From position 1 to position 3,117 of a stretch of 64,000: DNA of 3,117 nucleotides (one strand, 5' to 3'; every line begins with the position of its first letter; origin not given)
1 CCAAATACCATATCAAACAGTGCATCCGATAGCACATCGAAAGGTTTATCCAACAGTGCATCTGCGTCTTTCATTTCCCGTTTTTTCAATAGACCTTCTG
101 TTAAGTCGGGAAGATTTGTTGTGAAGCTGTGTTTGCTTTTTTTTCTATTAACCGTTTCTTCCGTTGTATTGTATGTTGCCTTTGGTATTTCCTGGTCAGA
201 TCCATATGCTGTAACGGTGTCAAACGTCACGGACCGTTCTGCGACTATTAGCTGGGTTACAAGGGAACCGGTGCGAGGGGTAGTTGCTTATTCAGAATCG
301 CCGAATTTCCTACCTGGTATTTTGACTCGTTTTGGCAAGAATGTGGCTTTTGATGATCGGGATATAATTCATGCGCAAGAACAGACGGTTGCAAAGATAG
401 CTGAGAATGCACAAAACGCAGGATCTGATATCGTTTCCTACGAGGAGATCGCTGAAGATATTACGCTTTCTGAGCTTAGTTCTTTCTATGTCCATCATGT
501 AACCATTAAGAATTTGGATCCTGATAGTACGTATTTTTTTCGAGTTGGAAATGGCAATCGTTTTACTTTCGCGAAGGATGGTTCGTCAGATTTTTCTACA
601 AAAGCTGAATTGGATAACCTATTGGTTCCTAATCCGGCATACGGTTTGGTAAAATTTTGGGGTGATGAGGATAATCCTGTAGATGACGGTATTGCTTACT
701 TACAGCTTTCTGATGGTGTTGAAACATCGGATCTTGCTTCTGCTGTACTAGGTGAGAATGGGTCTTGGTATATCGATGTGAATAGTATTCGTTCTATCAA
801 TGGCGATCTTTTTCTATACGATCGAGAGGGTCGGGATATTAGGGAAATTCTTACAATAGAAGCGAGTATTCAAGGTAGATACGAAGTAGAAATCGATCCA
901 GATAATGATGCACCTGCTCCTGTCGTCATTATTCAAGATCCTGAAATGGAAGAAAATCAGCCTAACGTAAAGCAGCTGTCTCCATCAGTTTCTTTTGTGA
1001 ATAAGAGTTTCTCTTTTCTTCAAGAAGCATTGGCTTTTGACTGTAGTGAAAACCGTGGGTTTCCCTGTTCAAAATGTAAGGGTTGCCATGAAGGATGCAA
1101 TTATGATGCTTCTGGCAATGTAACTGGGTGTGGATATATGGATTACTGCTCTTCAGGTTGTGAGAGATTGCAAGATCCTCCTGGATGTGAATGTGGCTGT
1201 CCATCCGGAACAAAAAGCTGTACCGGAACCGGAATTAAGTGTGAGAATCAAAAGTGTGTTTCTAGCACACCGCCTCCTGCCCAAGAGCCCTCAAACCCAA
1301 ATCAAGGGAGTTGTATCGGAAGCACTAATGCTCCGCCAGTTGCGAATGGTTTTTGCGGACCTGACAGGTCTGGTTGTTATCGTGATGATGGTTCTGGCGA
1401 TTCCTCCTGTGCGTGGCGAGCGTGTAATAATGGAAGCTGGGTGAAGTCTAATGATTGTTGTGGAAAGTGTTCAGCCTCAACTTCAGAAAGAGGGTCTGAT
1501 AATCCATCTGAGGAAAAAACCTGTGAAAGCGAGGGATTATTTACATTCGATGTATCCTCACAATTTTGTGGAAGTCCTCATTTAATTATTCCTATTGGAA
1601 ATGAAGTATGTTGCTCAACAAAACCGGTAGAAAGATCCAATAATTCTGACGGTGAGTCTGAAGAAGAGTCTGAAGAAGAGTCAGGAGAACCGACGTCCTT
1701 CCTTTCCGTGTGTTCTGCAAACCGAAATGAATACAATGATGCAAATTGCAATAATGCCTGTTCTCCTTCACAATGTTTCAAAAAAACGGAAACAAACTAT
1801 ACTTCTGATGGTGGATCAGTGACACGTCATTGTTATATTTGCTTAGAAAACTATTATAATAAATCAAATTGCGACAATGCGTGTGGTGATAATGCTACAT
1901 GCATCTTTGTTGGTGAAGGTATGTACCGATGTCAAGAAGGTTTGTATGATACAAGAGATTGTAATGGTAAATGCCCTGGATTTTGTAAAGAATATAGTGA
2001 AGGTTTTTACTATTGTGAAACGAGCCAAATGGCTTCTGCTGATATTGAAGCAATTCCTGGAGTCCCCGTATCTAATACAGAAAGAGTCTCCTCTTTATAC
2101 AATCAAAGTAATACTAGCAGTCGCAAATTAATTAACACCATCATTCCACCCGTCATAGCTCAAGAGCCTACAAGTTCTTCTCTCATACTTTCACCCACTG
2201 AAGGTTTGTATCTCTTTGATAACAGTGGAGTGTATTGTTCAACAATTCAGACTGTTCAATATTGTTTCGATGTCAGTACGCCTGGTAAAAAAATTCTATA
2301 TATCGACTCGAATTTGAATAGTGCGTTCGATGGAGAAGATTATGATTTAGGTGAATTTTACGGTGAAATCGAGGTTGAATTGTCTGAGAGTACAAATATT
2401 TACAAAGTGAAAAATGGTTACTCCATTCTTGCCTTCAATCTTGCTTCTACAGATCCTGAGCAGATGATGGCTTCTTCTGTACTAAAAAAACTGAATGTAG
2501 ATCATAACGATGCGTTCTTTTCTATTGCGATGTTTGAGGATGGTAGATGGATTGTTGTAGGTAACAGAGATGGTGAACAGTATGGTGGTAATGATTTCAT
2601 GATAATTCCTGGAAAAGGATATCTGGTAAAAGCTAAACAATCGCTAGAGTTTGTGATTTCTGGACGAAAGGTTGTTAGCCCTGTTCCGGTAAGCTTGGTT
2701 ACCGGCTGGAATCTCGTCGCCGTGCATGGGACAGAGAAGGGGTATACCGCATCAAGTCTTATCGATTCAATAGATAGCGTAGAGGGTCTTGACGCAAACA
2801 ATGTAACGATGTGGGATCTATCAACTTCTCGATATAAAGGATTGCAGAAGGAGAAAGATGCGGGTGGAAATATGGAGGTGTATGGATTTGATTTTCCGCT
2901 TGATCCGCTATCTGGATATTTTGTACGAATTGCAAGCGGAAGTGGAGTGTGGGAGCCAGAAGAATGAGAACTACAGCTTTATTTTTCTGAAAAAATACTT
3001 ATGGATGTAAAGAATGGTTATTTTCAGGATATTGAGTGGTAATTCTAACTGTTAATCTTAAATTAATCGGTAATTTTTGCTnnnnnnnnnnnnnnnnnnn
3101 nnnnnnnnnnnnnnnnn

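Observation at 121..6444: Tandem pair of giant Cys-rich, membrane-anchored surface proteins with a PAP-N/FN3-like domain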

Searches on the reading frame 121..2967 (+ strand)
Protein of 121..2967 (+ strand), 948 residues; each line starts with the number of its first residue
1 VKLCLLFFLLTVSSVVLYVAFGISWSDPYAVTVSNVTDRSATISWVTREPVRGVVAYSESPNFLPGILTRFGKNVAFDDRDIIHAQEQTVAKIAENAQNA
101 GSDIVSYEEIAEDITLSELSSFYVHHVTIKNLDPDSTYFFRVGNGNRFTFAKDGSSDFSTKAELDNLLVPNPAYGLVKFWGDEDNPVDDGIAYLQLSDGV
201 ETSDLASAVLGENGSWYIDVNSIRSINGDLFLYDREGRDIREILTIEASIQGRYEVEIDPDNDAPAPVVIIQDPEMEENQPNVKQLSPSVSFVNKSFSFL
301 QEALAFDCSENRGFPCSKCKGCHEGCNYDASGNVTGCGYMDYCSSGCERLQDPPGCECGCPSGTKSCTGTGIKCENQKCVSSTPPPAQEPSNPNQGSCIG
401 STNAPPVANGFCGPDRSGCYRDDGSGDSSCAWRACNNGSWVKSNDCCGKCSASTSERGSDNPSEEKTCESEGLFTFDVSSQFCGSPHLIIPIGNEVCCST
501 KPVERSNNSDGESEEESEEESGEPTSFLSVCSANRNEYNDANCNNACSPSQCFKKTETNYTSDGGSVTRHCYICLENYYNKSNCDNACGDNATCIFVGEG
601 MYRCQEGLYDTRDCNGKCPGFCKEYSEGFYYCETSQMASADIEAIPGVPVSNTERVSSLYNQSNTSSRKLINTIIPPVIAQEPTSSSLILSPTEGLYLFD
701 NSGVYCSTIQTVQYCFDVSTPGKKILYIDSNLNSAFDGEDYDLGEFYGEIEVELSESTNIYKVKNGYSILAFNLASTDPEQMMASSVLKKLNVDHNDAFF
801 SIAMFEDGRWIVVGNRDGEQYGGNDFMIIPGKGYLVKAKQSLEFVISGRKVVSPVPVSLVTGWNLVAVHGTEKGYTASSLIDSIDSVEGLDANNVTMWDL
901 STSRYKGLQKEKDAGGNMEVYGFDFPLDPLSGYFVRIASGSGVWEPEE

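Call 3: search_protein_families(library=pfam, proteins=[window:121-2967:+], max_evalue=1)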
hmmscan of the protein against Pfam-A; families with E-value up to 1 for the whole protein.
window:121-2967:+ (948 aa): 2 families
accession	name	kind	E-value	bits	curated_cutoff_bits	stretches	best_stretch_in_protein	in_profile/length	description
PF16656.11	Pur_ac_phosph_N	-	7.1e-12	46.2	30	1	31-149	6-84/93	Purple acid Phosphatase, N-terminal domain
PF00041.27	fn3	-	0.00064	20.3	25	0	106-142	35-66/84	Fibronectin type III domain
